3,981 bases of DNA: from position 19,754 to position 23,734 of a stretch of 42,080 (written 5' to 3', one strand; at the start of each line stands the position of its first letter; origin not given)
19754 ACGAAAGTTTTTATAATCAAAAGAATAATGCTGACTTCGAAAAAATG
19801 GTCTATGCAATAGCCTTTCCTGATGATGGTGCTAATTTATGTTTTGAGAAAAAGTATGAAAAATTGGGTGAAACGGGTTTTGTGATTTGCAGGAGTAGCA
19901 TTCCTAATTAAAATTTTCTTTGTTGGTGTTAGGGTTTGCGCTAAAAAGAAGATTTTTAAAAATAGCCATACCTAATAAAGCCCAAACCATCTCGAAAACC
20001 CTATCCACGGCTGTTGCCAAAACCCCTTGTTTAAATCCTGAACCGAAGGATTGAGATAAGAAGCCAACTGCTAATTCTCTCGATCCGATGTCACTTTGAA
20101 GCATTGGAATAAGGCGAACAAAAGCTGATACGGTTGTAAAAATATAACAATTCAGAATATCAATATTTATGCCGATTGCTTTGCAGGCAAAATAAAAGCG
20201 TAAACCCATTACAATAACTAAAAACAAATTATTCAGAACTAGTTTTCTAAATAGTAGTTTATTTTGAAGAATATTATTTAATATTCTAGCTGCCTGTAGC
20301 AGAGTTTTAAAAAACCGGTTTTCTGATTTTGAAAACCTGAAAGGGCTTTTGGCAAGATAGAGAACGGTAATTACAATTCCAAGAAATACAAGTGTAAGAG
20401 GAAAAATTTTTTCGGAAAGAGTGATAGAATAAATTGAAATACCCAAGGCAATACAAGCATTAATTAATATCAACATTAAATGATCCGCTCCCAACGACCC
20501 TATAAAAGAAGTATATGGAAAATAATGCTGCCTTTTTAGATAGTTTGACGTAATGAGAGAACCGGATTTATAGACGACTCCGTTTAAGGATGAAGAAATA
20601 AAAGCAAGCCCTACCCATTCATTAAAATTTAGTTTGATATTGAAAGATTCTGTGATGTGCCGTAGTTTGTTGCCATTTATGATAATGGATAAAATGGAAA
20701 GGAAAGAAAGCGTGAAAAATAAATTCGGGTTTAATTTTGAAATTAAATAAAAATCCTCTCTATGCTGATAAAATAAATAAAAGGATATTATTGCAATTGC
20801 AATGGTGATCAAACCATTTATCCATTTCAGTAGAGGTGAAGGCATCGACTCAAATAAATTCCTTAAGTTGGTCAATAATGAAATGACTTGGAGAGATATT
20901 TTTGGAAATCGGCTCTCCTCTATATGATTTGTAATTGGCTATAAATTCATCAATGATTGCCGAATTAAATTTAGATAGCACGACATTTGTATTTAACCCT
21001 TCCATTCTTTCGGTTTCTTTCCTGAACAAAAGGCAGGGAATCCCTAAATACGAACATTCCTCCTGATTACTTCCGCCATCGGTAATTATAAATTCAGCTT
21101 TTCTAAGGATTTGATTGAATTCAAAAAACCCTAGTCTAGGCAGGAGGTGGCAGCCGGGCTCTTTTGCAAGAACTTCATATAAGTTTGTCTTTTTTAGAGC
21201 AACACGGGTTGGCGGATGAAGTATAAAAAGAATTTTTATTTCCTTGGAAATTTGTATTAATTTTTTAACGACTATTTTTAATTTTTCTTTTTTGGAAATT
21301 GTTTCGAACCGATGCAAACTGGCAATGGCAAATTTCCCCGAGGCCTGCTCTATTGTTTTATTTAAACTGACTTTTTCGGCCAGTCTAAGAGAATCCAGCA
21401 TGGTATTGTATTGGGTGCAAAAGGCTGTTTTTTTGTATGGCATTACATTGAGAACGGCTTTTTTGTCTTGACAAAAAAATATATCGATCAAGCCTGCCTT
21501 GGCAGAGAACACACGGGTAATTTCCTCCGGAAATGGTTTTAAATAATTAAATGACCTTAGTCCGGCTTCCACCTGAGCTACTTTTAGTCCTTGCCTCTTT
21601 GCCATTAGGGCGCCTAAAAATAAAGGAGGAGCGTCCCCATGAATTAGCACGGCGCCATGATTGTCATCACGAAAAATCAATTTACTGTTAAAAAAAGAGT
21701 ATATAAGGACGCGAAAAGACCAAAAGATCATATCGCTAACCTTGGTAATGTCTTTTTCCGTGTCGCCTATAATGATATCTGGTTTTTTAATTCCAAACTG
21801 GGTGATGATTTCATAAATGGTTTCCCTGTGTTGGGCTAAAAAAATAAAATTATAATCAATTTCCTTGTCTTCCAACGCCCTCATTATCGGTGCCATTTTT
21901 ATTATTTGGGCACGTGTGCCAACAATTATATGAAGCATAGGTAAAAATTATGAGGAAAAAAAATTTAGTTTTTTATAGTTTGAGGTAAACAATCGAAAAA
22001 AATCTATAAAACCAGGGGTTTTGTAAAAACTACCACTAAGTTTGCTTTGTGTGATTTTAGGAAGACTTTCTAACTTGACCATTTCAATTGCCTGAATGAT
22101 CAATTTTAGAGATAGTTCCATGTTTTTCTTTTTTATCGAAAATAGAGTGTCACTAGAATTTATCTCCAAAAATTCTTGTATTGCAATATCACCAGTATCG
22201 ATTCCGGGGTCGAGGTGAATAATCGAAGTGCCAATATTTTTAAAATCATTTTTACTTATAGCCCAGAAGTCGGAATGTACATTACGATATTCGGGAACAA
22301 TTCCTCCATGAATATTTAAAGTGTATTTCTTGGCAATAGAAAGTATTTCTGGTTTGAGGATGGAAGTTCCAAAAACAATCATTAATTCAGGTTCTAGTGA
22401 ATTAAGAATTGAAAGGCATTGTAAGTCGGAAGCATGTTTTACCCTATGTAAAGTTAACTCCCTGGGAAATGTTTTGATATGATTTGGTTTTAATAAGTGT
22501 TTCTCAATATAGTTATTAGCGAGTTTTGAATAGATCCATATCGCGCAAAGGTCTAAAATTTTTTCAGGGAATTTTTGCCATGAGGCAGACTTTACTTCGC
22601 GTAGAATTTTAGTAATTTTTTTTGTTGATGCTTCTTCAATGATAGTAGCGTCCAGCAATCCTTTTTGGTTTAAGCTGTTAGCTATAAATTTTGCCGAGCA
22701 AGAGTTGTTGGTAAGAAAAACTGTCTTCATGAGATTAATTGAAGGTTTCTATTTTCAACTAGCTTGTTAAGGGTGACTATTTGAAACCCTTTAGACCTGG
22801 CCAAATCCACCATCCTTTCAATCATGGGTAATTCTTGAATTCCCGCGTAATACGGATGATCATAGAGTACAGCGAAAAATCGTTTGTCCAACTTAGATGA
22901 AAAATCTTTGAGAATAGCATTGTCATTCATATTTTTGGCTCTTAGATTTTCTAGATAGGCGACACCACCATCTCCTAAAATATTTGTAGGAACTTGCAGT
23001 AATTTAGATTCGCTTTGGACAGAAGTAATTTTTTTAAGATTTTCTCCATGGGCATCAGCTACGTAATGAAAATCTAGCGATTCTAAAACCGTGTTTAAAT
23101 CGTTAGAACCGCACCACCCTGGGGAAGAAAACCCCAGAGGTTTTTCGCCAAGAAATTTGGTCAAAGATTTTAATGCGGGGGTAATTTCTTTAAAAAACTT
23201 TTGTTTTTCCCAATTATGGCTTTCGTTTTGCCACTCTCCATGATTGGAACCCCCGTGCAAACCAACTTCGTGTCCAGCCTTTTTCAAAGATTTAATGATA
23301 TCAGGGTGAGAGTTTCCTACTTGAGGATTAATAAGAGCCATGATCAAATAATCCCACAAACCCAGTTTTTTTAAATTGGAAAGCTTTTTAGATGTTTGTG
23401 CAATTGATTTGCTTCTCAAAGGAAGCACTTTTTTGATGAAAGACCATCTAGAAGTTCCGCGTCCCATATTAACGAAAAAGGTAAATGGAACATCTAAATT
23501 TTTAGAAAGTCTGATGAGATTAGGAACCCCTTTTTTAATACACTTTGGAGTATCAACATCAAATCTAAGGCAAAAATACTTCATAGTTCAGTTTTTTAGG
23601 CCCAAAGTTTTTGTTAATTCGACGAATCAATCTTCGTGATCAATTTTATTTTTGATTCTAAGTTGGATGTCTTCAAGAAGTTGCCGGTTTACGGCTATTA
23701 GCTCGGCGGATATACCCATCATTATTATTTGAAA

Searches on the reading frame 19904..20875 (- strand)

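Call 17: search_protein_families(library=pfam, proteins=[window:19904-20875:-], max_evalue=0.00001)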
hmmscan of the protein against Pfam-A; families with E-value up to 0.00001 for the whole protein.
window:19904-20875:- (323 aa): 1 family
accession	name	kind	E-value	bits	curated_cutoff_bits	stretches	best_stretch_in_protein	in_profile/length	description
PF03706.18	LPG_synthase_TM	-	3.5e-16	60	33.4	1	25-300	5-300/302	Lysylphosphatidylglycerol synthase TM region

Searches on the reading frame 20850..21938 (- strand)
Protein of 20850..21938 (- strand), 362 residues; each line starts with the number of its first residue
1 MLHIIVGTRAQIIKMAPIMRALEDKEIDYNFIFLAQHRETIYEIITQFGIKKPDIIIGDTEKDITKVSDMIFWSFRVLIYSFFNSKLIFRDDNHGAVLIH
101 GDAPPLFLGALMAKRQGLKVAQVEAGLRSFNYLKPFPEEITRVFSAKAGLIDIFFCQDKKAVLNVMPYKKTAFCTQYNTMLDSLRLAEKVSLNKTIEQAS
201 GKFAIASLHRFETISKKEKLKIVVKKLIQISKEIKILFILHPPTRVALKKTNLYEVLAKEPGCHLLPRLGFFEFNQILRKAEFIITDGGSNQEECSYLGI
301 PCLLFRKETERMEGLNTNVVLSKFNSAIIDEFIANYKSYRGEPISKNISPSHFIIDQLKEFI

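Call 17: search_protein_families(library=pfam, proteins=[window:20850-21938:-], max_evalue=0.00001)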
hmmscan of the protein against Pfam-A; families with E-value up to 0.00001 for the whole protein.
window:20850-21938:- (362 aa): 1 family
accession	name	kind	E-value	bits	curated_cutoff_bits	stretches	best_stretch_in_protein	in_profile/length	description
PF02350.25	Epimerase_2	-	7.5e-42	143.8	30.6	1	23-321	5-302/347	UDP-N-acetylglucosamine 2-epimerase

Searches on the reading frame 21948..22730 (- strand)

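Call 17: search_protein_families(library=pfam, proteins=[window:21948-22730:-], max_evalue=0.00001)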
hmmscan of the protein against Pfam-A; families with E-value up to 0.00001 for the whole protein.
window:21948-22730:- (260 aa): 1 family
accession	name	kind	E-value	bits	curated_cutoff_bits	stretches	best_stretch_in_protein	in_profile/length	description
PF00551.24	Formyl_trans_N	-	2.2e-13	50.8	26.1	1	95-215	61-181/181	Formyl transferase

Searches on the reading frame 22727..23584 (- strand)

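Call 17: search_protein_families(library=pfam, proteins=[window:22727-23584:-], max_evalue=0.00001)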
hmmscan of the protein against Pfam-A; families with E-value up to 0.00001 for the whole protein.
window:22727-23584:- (285 aa): 1 family
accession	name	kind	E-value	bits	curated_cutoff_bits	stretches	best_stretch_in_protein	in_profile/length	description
PF01522.26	Polysacc_deac_1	-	1.7e-10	41.4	23.1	1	5-175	10-124/124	Polysaccharide deacetylase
